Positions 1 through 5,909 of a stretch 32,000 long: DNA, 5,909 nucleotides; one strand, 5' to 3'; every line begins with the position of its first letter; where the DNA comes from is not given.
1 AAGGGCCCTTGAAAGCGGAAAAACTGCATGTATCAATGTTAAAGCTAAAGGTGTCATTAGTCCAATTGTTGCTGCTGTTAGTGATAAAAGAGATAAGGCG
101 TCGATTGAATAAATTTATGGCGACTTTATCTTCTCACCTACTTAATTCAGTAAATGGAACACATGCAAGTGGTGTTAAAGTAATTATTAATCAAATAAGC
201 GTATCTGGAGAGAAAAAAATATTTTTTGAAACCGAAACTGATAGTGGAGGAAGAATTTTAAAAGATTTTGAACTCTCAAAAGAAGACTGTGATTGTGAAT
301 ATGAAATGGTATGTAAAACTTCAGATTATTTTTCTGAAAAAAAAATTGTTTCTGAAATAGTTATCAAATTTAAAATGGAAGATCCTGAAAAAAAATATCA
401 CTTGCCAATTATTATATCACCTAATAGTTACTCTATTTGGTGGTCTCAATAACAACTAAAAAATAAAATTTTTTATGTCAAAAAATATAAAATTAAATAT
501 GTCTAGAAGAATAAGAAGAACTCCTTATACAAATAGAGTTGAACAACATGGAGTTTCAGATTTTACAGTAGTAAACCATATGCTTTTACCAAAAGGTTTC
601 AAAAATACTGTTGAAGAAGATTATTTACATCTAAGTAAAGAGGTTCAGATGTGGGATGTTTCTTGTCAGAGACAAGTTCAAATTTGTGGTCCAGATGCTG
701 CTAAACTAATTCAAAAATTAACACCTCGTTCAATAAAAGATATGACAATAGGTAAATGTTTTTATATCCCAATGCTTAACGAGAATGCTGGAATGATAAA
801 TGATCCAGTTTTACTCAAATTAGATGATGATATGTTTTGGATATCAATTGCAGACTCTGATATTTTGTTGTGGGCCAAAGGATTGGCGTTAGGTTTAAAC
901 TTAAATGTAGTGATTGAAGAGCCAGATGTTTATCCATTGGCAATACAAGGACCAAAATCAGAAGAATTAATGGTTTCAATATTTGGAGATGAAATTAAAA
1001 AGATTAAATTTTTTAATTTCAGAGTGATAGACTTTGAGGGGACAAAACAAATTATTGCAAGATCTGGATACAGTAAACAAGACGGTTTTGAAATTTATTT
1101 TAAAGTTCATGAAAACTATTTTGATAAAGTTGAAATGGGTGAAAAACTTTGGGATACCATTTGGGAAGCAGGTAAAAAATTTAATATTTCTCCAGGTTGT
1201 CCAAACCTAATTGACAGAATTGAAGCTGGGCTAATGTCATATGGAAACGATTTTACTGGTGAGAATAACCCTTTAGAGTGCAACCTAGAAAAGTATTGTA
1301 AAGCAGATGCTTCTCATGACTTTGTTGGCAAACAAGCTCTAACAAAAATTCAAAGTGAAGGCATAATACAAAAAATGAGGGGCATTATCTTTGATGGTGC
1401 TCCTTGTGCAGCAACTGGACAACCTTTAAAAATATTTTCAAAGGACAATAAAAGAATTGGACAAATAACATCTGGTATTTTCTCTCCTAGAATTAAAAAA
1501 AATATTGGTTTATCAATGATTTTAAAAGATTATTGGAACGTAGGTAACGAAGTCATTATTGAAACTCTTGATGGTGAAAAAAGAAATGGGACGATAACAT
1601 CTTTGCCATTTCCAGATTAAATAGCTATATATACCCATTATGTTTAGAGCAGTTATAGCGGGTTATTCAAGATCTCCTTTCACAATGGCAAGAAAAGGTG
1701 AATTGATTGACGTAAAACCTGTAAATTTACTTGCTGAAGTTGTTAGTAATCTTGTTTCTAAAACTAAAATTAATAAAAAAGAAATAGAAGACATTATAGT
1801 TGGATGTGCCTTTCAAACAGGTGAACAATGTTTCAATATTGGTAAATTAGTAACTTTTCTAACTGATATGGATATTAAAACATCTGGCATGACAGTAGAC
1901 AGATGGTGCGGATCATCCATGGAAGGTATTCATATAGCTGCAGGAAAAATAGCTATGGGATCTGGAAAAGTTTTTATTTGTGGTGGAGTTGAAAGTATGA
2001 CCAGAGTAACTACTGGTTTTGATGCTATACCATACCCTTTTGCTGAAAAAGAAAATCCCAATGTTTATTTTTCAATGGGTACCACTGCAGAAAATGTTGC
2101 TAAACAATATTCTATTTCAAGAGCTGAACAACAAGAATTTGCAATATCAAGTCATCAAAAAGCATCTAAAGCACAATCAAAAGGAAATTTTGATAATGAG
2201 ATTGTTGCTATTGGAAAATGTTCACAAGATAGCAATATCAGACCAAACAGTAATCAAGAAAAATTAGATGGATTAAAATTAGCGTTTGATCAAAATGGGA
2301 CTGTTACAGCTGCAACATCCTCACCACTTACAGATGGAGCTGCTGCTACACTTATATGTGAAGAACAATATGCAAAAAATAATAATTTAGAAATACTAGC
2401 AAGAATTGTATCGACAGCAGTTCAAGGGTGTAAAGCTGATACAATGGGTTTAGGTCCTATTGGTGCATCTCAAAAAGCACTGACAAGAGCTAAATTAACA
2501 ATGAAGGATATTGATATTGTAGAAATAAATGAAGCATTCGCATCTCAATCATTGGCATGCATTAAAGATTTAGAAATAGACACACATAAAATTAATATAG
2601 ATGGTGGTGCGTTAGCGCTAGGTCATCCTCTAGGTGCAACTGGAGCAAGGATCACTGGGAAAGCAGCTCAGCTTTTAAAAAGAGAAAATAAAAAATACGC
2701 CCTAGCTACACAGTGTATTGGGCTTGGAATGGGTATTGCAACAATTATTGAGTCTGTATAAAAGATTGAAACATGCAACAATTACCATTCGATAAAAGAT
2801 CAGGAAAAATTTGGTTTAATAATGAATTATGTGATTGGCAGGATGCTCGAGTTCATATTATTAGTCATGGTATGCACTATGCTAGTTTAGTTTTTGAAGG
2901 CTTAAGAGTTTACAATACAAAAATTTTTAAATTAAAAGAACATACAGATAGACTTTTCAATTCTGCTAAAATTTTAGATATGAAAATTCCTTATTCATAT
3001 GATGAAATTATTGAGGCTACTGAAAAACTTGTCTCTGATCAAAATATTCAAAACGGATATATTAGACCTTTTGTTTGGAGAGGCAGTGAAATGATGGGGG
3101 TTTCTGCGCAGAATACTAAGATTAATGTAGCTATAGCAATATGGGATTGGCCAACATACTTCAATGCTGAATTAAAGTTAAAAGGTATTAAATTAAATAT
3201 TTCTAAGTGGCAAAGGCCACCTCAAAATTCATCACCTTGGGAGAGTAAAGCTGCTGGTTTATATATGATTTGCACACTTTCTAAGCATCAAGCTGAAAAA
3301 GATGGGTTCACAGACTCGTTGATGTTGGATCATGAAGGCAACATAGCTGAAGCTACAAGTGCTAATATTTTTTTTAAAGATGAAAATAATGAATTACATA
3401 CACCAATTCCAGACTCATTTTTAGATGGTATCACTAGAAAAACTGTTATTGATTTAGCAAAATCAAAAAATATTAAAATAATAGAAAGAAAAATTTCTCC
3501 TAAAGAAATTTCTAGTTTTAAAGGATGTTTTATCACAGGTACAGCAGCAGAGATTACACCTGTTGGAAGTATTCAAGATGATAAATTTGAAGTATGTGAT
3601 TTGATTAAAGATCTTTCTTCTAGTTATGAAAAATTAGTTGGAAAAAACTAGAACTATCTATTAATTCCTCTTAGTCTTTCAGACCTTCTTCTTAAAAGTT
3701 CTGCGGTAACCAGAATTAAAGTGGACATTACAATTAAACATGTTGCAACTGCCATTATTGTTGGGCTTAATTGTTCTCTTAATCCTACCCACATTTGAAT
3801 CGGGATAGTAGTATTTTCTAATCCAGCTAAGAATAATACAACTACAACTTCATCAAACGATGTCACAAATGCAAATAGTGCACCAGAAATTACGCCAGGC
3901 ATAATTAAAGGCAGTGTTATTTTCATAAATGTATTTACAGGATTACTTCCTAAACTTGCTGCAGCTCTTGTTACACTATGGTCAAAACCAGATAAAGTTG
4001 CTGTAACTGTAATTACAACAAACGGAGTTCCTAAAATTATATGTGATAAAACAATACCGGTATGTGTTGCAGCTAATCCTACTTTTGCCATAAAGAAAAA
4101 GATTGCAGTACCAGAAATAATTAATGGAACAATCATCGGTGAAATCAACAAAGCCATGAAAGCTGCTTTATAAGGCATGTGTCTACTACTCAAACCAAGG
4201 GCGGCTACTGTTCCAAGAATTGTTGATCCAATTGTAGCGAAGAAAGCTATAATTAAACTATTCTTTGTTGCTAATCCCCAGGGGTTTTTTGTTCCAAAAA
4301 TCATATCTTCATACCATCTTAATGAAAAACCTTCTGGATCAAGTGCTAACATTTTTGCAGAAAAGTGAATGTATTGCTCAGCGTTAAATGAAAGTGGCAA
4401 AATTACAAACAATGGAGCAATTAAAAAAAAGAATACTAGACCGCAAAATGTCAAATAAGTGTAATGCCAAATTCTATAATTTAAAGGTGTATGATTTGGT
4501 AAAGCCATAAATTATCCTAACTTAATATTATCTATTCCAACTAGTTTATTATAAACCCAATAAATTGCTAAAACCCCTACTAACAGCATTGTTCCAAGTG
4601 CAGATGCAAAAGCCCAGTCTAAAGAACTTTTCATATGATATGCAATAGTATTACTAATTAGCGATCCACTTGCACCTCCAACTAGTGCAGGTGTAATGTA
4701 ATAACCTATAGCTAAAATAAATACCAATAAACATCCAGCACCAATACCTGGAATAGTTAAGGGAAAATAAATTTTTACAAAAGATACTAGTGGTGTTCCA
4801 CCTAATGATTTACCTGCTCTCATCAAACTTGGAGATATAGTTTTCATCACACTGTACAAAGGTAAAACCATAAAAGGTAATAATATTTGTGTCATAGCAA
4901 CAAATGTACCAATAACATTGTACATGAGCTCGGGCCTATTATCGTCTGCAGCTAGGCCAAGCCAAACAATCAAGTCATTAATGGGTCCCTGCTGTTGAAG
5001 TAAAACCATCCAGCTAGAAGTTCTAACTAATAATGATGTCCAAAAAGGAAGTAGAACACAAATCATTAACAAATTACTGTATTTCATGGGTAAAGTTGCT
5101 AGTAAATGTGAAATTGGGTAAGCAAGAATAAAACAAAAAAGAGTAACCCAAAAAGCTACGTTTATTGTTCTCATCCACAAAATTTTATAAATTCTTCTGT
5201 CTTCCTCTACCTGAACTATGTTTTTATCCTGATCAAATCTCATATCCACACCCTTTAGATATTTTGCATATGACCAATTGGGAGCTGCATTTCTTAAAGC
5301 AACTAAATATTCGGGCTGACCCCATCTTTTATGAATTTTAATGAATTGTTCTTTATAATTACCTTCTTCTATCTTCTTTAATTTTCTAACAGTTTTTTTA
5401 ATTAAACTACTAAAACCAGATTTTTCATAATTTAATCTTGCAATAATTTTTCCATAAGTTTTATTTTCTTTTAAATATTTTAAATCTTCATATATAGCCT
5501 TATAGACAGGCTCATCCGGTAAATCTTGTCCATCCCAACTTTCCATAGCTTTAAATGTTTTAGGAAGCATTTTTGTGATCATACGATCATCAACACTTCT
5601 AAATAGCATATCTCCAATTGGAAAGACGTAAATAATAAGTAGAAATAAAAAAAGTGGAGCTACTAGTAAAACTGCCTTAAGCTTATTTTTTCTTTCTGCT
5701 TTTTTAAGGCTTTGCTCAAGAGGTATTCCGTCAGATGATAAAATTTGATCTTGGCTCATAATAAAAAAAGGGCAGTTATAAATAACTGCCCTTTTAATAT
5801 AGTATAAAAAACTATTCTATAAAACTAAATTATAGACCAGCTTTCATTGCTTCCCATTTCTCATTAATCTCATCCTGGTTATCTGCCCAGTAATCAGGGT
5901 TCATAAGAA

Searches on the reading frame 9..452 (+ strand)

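Call 8: search_protein_families(library=ncbifam, proteins=[window:9-452:+], max_evalue=1e-10)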
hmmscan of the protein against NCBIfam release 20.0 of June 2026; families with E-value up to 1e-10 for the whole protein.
window:9-452:+ (147 aa): 2 families
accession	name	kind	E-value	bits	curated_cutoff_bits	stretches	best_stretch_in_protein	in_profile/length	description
TIGR02962.1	hdxy_isourate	equivalog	1.7e-18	67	87.45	1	38-143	2-109/113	hydroxyisourate hydrolase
NF011610.0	PRK15036.1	equivalog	1.3e-12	48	217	1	39-144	28-134/137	hydroxyisourate hydrolase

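Call 9: search_protein_families(library=pfam, proteins=[window:9-452:+], max_evalue=0.00001)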
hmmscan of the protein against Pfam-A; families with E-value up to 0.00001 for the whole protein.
window:9-452:+ (147 aa): 1 family
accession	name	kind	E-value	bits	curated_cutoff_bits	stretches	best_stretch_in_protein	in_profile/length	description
PF00576.27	Transthyretin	-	7.9e-19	68.7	25.3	1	40-144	1-107/109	HIUase/Transthyretin family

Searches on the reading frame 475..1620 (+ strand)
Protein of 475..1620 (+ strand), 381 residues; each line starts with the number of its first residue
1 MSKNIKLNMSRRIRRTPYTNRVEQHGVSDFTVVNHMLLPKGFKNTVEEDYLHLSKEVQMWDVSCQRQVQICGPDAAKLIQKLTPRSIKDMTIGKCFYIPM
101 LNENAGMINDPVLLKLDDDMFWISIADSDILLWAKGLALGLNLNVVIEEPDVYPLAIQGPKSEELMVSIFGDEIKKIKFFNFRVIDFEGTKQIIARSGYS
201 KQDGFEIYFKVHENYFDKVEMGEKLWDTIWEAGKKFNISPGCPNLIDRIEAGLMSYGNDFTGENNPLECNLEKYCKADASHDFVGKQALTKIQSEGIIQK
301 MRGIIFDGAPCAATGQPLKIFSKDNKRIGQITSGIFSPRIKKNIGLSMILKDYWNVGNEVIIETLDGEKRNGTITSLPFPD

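Call 8: search_protein_families(library=ncbifam, proteins=[window:475-1620:+], max_evalue=1e-10)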
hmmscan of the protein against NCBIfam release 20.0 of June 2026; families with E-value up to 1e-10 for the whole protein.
window:475-1620:+ (381 aa): 8 families
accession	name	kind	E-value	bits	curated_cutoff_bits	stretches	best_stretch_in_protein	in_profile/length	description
NF009133.0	PRK12486.1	equivalog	9.6e-155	515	410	1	4-373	3-363/369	dimethylsulfoniopropionate demethylase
NF053776.1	TmaoDeMthMsil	equivalog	4.6e-53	180.9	1100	1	13-379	385-753/763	trimethylamine N-oxide demethylase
NF001567.0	PRK00389.1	subfamily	7.4e-51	173.2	300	1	15-379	5-352/359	glycine cleavage system aminomethyltransferase GcvT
TIGR00528.1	gcvT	equivalog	8.1e-42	143.4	235.85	1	15-363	3-344/362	glycine cleavage system aminomethyltransferase GcvT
NF010093.0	PRK13579.1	equivalog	1.6e-38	132.5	459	1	35-379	30-363/371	glycine cleavage system aminomethyltransferase GcvT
TIGR01372.1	soxA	subfamily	1.8e-24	85.7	1164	1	43-378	643-985/996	sarcosine oxidase subunit alpha family protein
NF047633.1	SyrngDmethDesA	equivalog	2.2e-12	46.2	800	0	67-237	58-231/453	syringate O-demethylase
NF047885.1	VanMgalDeMLigM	equivalog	6.7e-12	45.1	580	0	36-240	26-235/461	vanillate/3-O-methylgallate O-demethylase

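Call 9: search_protein_families(library=pfam, proteins=[window:475-1620:+], max_evalue=0.00001)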
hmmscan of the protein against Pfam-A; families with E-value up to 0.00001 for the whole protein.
window:475-1620:+ (381 aa): 2 families
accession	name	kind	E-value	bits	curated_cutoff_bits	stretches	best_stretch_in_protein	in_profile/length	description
PF01571.26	GCV_T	-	2.1e-41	142.3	25.6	1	29-272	11-253/255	Aminomethyltransferase folate-binding domain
PF08669.17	GCV_T_C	-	1.7e-12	47.5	25.9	1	305-380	7-79/80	Glycine cleavage T-protein C-terminal barrel domain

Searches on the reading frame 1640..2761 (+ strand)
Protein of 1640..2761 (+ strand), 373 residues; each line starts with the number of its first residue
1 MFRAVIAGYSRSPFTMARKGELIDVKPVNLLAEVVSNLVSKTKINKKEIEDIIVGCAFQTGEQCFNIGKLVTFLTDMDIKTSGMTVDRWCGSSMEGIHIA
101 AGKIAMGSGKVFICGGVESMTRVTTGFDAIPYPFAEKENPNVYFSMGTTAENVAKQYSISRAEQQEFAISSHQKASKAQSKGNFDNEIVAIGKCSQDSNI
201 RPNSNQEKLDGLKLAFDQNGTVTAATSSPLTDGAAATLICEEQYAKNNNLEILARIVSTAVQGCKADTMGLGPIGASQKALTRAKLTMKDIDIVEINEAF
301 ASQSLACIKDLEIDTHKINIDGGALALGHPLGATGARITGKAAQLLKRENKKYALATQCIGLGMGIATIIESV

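Call 8: search_protein_families(library=ncbifam, proteins=[window:1640-2761:+], max_evalue=1e-10)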
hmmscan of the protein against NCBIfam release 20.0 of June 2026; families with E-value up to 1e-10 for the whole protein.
window:1640-2761:+ (373 aa): 35 families (the best 25 are shown)
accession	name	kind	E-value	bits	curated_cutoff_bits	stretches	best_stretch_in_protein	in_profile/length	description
TIGR01930.1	AcCoA-C-Actrans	subfamily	1.2e-122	409.6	240.55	1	6-371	1-385/385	acetyl-CoA C-acyltransferase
NF006510.0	PRK08947.1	equivalog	8.6e-110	367.3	519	1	3-372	3-386/387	acetyl-CoA C-acyltransferase FadA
NF006553.0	PRK09052.1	equivalog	7.9e-104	347.8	567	1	5-373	9-399/399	acetyl-CoA C-acyltransferase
NF005890.0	PRK07851.1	equivalog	9.5e-101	337.7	580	2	135-372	162-404/406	acetyl-CoA C-acetyltransferase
NF005805.0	PRK07661.1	equivalog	6.9e-99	331.4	633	1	3-371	3-389/391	acetyl-CoA C-acetyltransferase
TIGR02445.1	fadA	equivalog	3.9e-96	322.3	591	1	5-372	3-384/385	acetyl-CoA C-acyltransferase FadA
NF005033.0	PRK06445.1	equivalog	1.2e-93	314.4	511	1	6-372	7-394/395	acetyl-CoA C-acetyltransferase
NF006551.0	PRK09050.1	subfamily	1.1e-90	304.6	605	1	4-373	4-401/401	3-oxoadipyl-CoA thiolase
NF006090.0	PRK08242.1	equivalog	3.8e-90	302.9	514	2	223-373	252-402/402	acetyl-CoA C-acetyltransferase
NF006001.0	PRK08131.1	equivalog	2e-88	297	622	1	2-373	2-400/401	3-oxoadipyl-CoA thiolase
NF004853.0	PRK06205.1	subfamily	2.8e-88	296.7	551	2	145-373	160-403/404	acetyl-CoA C-acetyltransferase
NF006552.0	PRK09051.1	subfamily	5.4e-87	292.6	565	1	20-373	21-395/395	beta-ketothiolase BktB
NF005494.0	PRK07108.1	equivalog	1.6e-86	290.7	615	1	1-371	1-390/392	acetyl-CoA C-acyltransferase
TIGR02430.1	pcaF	equivalog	2.5e-86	290.2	597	2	145-373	161-400/400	3-oxoadipyl-CoA thiolase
NF005865.0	PRK07801.1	equivalog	2e-84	284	591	1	6-372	6-381/382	acetyl-CoA C-acetyltransferase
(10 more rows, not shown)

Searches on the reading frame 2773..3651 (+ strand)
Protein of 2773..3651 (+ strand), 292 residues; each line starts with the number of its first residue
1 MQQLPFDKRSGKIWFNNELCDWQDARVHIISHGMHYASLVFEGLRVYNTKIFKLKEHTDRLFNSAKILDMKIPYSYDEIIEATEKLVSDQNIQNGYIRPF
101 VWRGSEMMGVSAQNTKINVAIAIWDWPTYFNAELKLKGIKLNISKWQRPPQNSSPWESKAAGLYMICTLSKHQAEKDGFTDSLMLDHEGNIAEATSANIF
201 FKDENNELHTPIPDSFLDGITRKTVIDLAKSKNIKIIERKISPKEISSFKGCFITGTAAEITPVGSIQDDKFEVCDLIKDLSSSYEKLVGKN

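Call 8: search_protein_families(library=ncbifam, proteins=[window:2773-3651:+], max_evalue=1e-10)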
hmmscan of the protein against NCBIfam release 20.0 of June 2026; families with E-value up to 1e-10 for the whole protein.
window:2773-3651:+ (292 aa): 16 families
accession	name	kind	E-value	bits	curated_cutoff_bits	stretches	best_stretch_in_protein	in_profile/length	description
NF005726.0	PRK07544.1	equivalog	2.4e-139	463.5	396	1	1-291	1-290/295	branched-chain amino acid aminotransferase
NF005146.0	PRK06606.1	equivalog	2e-92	309.5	279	1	8-289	4-292/307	branched-chain amino acid transaminase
TIGR01122.1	ilvE_I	equivalog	3.1e-80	269.5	245.55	1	14-285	1-280/298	branched-chain-amino-acid transaminase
NF006185.0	PRK08320.1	subfamily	1e-57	195.5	363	1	12-288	4-282/292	branched-chain amino acid aminotransferase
NF009896.0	PRK13356.1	equivalog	1.1e-40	139.6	262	1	20-283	14-277/287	branched-chain amino acid aminotransferase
NF009126.0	PRK12479.1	equivalog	1.6e-38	132.5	518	1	12-269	5-261/299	branched-chain-amino-acid transaminase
NF009897.0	PRK13357.1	equivalog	2.4e-38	131.9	307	1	10-274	40-321/358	branched-chain amino acid aminotransferase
NF005209.0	PRK06680.1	subfamily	9.8e-36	123.1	320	1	13-272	5-261/286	D-amino-acid transaminase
TIGR01121.1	D_amino_aminoT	equivalog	7.1e-34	117.2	277.45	1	13-270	2-253/276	D-amino-acid transaminase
TIGR01123.1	ilvE_II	equivalog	8.6e-31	107.1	250.05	1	14-274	1-277/313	branched-chain-amino-acid transaminase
NF005800.0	PRK07650.1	equivalog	1.5e-29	103.2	308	1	13-288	3-275/290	aminodeoxychorismate lyase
TIGR03461.1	pabC_Proteo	equivalog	1.6e-28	99.7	176.85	1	25-282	8-260/262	aminodeoxychorismate lyase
NF004761.0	PRK06092.1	equivalog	3.8e-25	88.6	260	1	26-286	11-266/268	aminodeoxychorismate lyase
NF005888.0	PRK07849.1-3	equivalog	3.7e-19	68.8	273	1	31-271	33-273/298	aminodeoxychorismate lyase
NF009066.0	PRK12400.1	equivalog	2.8e-18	66.4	538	1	16-284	10-277/290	D-amino-acid transaminase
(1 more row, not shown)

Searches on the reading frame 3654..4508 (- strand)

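Call 8: search_protein_families(library=ncbifam, proteins=[window:3654-4508:-], max_evalue=1e-10)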
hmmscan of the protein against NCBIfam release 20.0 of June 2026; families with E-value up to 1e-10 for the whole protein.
window:3654-4508:- (284 aa): 16 families
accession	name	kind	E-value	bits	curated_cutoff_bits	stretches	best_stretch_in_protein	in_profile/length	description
NF007047.0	PRK09500.1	equivalog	6.5e-43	147.2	326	1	19-276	8-255/257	spermidine/putrescine ABC transporter permease PotC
NF007889.0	PRK10592.1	equivalog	1.8e-33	116.3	476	1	24-280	18-271/281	putrescine ABC transporter permease PotI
NF043073.1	MMSYN1_0195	equivalog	6e-25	87.6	1250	1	22-268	10-243/1021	spermidine/putrescine ABC transporter permease/substrate-binding protein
TIGR02141.1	modB_ABC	equivalog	1.6e-22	80.2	182.6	1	84-275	3-208/208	molybdate ABC transporter permease subunit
TIGR01581.1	Mo_ABC_porter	hypoth_equivalog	1.5e-21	76.9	210.3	1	80-267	22-224/225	ABC transporter permease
TIGR03255.1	PhnV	equivalog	3.4e-16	59.7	358.7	1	25-275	25-264/270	2-aminoethylphosphonate ABC transport system, membrane component PhnV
NF011624.0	PRK15050.1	equivalog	4e-16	59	247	1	146-275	158-288/297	2-aminoethylphosphonate ABC transporter permease subunit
NF006939.0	PRK09421.1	equivalog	4.3e-16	59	262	1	82-277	13-225/230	molybdate ABC transporter permease subunit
TIGR00969.1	3a0106s02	subfamily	2.8e-15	56.5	240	1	80-275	62-272/272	sulfate ABC transporter permease subunit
TIGR02139.1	permease_CysT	equivalog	7.3e-15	55.3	246.1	1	80-278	51-264/265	sulfate ABC transporter permease subunit CysT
NF008208.0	PRK10971.1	equivalog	1.9e-14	53.9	415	1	79-278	58-272/277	sulfate/thiosulfate ABC transporter permease CysT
TIGR03226.1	PhnU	equivalog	1.2e-13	51.2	283.45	1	148-278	178-306/311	2-aminoethylphosphonate ABC transporter permease subunit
NF040839.1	tungstate_WtpB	equivalog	5.1e-13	49.2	340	1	81-274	46-249/251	tungstate ABC transporter permease WtpB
NF007044.0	PRK09497.1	equivalog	4.9e-12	45.9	348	0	21-267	15-270/285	spermidine/putrescine ABC transporter permease PotB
NF040932.1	ABC_arch_GlcU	equivalog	2.7e-11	43.6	340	1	28-262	15-249/272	glucose ABC transporter permease GlcU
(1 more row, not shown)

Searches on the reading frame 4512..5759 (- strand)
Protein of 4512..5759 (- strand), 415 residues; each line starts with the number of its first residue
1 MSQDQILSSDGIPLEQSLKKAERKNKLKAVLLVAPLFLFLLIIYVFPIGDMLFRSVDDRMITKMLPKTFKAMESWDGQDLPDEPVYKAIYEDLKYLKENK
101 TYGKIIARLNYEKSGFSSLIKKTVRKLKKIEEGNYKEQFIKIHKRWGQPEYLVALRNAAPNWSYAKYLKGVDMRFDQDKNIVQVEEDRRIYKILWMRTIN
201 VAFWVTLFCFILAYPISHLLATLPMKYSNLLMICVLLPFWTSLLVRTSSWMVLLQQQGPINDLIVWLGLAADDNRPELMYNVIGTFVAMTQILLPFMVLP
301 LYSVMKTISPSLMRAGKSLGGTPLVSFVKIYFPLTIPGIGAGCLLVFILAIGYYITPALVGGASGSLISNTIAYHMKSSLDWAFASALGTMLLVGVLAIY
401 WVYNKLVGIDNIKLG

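Call 8: search_protein_families(library=ncbifam, proteins=[window:4512-5759:-], max_evalue=1e-10)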
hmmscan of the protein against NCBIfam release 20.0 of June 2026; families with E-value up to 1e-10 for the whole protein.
window:4512-5759:- (415 aa): 9 families
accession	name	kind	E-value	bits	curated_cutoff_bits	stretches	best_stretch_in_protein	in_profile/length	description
NF007044.0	PRK09497.1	equivalog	9.3e-46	156.6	348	1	190-406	60-277/285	spermidine/putrescine ABC transporter permease PotB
NF007963.0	PRK10683.1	equivalog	5.8e-40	137.6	489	1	180-404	85-307/317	putrescine ABC transporter permease PotH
NF011624.0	PRK15050.1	equivalog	3.5e-17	62.5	247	1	186-406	67-285/297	2-aminoethylphosphonate ABC transporter permease subunit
NF043074.1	MMSYN1_0196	equivalog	9.5e-15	54.6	350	1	182-404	55-260/277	spermidine/putrescine ABC transporter permease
TIGR01581.1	Mo_ABC_porter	hypoth_equivalog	1.3e-12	47.7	210.3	1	187-394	16-217/225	ABC transporter permease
TIGR02141.1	modB_ABC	equivalog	1.6e-12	47.5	182.6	1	198-400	3-200/208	molybdate ABC transporter permease subunit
TIGR02139.1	permease_CysT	equivalog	4.3e-12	46.2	246.1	1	185-406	43-258/265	sulfate ABC transporter permease subunit CysT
TIGR03226.1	PhnU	equivalog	6.6e-11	42.2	283.45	1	190-405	89-302/311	2-aminoethylphosphonate ABC transporter permease subunit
TIGR00969.1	3a0106s02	subfamily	7.2e-11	42.1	240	1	181-395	50-258/272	sulfate ABC transporter permease subunit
